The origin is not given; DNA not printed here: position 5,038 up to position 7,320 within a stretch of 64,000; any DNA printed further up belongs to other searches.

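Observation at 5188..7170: [FeFe]-hydrogenase H-domain fused directly to a histidine kinase: a putative one-polypeptide H2 sensor kinase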

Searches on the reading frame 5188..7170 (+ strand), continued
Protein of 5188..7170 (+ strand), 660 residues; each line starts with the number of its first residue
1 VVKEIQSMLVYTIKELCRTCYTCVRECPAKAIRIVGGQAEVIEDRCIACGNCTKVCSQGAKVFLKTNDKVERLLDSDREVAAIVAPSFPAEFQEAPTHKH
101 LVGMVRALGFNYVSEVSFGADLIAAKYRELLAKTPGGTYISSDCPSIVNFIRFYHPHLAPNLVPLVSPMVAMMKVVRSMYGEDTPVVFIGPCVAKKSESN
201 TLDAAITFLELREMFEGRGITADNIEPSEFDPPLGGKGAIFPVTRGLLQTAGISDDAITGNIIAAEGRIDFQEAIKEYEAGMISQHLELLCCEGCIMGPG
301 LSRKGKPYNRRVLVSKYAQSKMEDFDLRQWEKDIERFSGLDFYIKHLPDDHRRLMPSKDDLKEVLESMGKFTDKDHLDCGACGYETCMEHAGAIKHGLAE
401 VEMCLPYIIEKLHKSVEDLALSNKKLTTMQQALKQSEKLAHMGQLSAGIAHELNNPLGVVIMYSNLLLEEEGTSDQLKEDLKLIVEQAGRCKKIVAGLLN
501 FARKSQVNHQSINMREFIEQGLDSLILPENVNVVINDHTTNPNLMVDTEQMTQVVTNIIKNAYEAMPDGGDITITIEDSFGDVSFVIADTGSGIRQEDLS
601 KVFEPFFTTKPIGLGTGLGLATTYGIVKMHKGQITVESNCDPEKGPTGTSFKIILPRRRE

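Call 54: search_protein_representatives(protein=window:5209-7170:+)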
Query: 653 residues. Proteins with E-value up to 0.001 (for the whole library): 1132840; up to 1e-10: 460018; up to 1e-30: 15676. The best 150 are listed.
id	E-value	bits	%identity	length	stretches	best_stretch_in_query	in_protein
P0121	9.3e-203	691.5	50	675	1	2-651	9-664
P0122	1.2e-198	677.9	49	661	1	3-652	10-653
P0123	1.2e-179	615.2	46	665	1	2-650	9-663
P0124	4.4e-168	577.0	44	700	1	3-651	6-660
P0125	2.3e-164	564.7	44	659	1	3-631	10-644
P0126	5.3e-159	547.0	44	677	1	2-649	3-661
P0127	4.2e-154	530.8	44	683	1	2-640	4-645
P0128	6.2e-152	523.6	42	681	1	2-653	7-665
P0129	1.6e-150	519.0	43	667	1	2-651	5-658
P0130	3.1e-148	511.4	52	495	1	2-459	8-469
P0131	1.5e-147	509.2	43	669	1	2-644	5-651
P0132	5.5e-147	507.3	42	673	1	3-650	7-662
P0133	6.9e-147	507.0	42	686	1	2-651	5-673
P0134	1.9e-144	498.9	42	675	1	2-649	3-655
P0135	3.9e-144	497.9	42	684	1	3-634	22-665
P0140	2.0e-139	482.3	39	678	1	7-652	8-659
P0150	3.0e-122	425.6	38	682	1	9-653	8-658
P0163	4.0e-106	372.3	37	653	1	3-644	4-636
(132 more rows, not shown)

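Call 58: list_cluster_members(proteins=[P0001, P0121, P0122, P0123, P0124, P0127, P0134, P0140, P0150, P0163])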
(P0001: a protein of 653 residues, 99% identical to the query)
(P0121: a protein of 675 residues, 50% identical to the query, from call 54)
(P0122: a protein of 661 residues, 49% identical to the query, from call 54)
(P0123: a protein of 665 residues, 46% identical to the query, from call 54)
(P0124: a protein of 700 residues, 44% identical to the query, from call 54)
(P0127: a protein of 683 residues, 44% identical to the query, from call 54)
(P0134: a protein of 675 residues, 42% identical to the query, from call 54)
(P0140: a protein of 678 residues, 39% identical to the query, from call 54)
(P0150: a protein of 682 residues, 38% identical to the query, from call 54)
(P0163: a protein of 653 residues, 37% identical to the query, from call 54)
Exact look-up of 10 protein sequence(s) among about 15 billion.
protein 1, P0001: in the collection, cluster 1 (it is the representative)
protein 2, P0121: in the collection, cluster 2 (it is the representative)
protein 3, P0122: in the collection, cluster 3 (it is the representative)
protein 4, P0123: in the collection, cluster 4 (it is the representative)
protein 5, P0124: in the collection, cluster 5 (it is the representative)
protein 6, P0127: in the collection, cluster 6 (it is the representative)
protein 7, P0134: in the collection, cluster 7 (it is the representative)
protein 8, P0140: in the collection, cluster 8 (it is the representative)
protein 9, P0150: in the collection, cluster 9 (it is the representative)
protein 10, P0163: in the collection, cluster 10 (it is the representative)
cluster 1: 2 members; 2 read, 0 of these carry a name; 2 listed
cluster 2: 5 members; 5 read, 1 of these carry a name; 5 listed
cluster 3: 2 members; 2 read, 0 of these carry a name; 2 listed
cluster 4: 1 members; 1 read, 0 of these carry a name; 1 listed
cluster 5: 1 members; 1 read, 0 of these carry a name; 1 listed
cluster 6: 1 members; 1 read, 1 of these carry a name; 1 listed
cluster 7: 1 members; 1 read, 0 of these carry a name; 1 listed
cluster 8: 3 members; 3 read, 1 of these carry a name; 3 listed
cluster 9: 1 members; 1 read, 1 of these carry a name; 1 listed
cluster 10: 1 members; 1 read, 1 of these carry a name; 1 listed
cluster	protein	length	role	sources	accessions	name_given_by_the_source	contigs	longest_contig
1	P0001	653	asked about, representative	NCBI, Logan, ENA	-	-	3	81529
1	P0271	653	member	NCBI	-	-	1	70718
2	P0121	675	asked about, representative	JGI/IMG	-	two-component system NtrC family sensor kinase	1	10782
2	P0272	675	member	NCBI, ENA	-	-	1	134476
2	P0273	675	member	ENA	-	-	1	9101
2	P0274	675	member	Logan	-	-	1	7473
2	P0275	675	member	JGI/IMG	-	-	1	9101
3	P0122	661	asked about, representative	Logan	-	-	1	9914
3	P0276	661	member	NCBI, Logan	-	-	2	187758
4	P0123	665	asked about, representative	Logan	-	-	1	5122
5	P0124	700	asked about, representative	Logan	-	-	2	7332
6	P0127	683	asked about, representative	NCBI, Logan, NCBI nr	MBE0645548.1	MAG: histidine kinase [Bacteroidetes bacterium] | histidine kinase [Bacteroidota bacterium]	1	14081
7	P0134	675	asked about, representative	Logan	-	-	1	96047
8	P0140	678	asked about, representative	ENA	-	-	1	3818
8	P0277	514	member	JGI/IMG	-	two-component system NtrC family sensor kinase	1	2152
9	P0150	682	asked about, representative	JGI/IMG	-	two-component system NtrC family sensor kinase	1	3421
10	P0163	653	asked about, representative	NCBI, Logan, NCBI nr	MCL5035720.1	MAG: ATP-binding protein [Chloroflexi bacterium] | ATP-binding protein [Chloroflexota bacterium]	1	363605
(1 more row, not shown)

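Call 59: find_encoding_contigs(protein=P0001, flank=10000, max_places=3)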
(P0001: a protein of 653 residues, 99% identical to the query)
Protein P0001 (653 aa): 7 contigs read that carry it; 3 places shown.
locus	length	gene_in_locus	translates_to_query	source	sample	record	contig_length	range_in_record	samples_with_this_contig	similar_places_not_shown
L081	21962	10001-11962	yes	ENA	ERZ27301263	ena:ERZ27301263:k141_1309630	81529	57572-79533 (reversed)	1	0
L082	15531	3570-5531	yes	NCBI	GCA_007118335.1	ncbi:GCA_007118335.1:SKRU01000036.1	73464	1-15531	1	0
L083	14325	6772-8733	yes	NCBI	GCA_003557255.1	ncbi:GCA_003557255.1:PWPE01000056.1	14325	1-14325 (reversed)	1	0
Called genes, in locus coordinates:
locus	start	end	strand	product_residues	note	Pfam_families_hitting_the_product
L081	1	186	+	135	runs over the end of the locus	PF16231:DUF4890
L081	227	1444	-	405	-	PF00149:Metallophos, PF12850:Metallophos_2 (weak)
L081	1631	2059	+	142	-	PF00293:NUDIX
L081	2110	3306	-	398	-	PF07228:SpoIIE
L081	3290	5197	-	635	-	PF13237:Fer4_10, PF14697:Fer4_21 (weak), PF02906:Fe_hyd_lg_C, PF04060:FeS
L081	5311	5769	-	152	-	PF01257:2Fe-2S_thioredx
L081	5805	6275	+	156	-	PF01257:2Fe-2S_thioredx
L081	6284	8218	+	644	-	PF01512:Complex1_51K, PF10589:NADH_4Fe-4S, PF00037:Fer4, PF13187:Fer4_9, PF13237:Fer4_10, PF14697:Fer4_21, PF00037:Fer4, PF12837:Fer4_6 (weak), +2 more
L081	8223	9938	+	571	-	PF00111:Fer2, PF13510:Fer2_4, PF10588:NADH-G_4Fe-4S_3, PF13183:Fer4_8 (weak), PF13237:Fer4_10 (weak), PF22117:Fer4_Nqo3, PF12838:Fer4_7, PF02906:Fe_hyd_lg_C, +3 more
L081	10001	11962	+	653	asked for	PF00037:Fer4 (faint), PF12838:Fer4_7 (weak), PF13187:Fer4_9 (weak), PF13237:Fer4_10, PF02906:Fe_hyd_lg_C, PF04060:FeS, PF00512:HisKA, PF02518:HATPase_c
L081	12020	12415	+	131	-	PF00072:Response_reg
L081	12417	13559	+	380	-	PF00072:Response_reg, PF00512:HisKA, PF02518:HATPase_c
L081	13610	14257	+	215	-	PF06971:Put_DNA-bind_N, PF01408:GFO_IDH_MocA (weak), PF02629:CoA_binding, PF03807:F420_oxidored (weak)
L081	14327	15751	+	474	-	PF04055:Radical_SAM, PF06968:BATS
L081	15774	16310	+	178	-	PF21699:TM1266-like (faint)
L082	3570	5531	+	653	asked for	PF00037:Fer4 (faint), PF12838:Fer4_7 (weak), PF13187:Fer4_9 (weak), PF13237:Fer4_10, PF02906:Fe_hyd_lg_C, PF04060:FeS, PF00512:HisKA, PF02518:HATPase_c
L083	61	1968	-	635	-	PF13237:Fer4_10, PF14697:Fer4_21 (weak), PF02906:Fe_hyd_lg_C, PF04060:FeS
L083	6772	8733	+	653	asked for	PF00037:Fer4 (faint), PF12838:Fer4_7 (weak), PF13187:Fer4_9 (weak), PF13237:Fer4_10, PF02906:Fe_hyd_lg_C, PF04060:FeS, PF00512:HisKA, PF02518:HATPase_c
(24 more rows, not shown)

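Call 71: fold_search(model_id=the predicted structure, library=pdb)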
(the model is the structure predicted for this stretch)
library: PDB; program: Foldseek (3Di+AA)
matches with E <= 10: 696; with E <= 0.001: 412
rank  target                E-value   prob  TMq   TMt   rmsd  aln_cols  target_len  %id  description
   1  9jfj_B                1.8e-15  1.00  0.23  0.60  12.1       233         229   30  Crystal structure of the cytoplasmic domain of ZraS in ADP-bound form (released 2025-03-26)
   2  9jfj_A                2.8e-15  1.00  0.22  0.58  17.1       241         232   29  Crystal structure of the cytoplasmic domain of ZraS in ADP-bound form (released 2025-03-26)
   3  4u7o_A                7.5e-15  1.00  0.21  0.54  14.8       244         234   28  Active histidine kinase bound with ATP (released 2015-09-02)
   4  9jfj_C                1.1e-14  1.00  0.22  0.60  19.2       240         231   29  Crystal structure of the cytoplasmic domain of ZraS in ADP-bound form (released 2025-03-26)
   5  6rgz_A                2.5e-14  1.00  0.22  0.57  13.8       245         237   24  Revisiting pH-gated conformational switch. Complex HK853-RR468 pH 6.5 (released 2020-02-19)
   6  5c93_A                2.5e-14  1.00  0.21  0.54  14.8       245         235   30  Histidine kinase with ATP (released 2016-07-27)
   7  6rgy_B                7.8e-14  1.00  0.22  0.57  12.8       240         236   24  Revisiting pH-gated conformational switch. Complex HK853-RR468 pH 7.5 (released 2020-02-19)
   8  6rh8_A                7.8e-14  1.00  0.21  0.55  13.0       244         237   22  Revisiting pH-gated conformational switch. Complex HK853 mutant H260A -RR468 mutant D53A pH 5.3 (released 2020-02-19)
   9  4jav_B                8.7e-14  1.00  0.22  0.54  16.3       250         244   23  Structural basis of a rationally rewired protein-protein interface (HK853wt and RR468mutant V13P, L14I, I17M and N21V) (released 2013-09-04)
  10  6rfv_B                9.6e-14  1.00  0.22  0.56  12.8       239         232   22  Revisiting pH-gated conformational switch. Complex HK853-RR468 pH 7 (released 2020-02-19)
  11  4jas_A                9.6e-14  1.00  0.22  0.56  13.4       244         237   24  Structural basis of a rationally rewired protein-protein interface (HK853mutant A268V, A271G, T275M, V294T and D297E a (released 2013-09-04)
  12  5uht_A                1.1e-13  1.00  0.22  0.56  13.0       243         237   22  Structure of the Thermotoga maritima HK853-BeF3-RR468 complex at pH 5.0 (released 2017-12-27)
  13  6rh0_A                1.1e-13  1.00  0.22  0.57  12.8       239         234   27  Revisiting pH-gated conformational switch. Complex HK853-RR468 pH 5.5 (released 2020-02-19)
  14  6rgy_A                1.2e-13  1.00  0.22  0.55  12.8       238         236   25  Revisiting pH-gated conformational switch. Complex HK853-RR468 pH 7.5 (released 2020-02-19)
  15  4zki_A                1.2e-13  1.00  0.21  0.54  14.1       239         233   28  The crystal structure of Histidine Kinase YycG with ADP (released 2016-05-04)
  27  8a6t_A                1.4e-12  1.00  0.37  0.42   8.0       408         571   22  Cryo-EM structure of the electron bifurcating Fe-Fe hydrogenase HydABC complex from Thermoanaerobacter kivui in the re (released 2023-02-15)
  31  8zqd_A                1.8e-12  1.00  0.36  0.37   7.7       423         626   21  Anaerobically isolated active [FeFe]-hydrogenase CbA5H (released 2025-01-01)
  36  7p8n_a                3.3e-12  1.00  0.37  0.37   6.8       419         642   22  TmHydABC- T. maritima hydrogenase with bridge closed (released 2022-09-14)
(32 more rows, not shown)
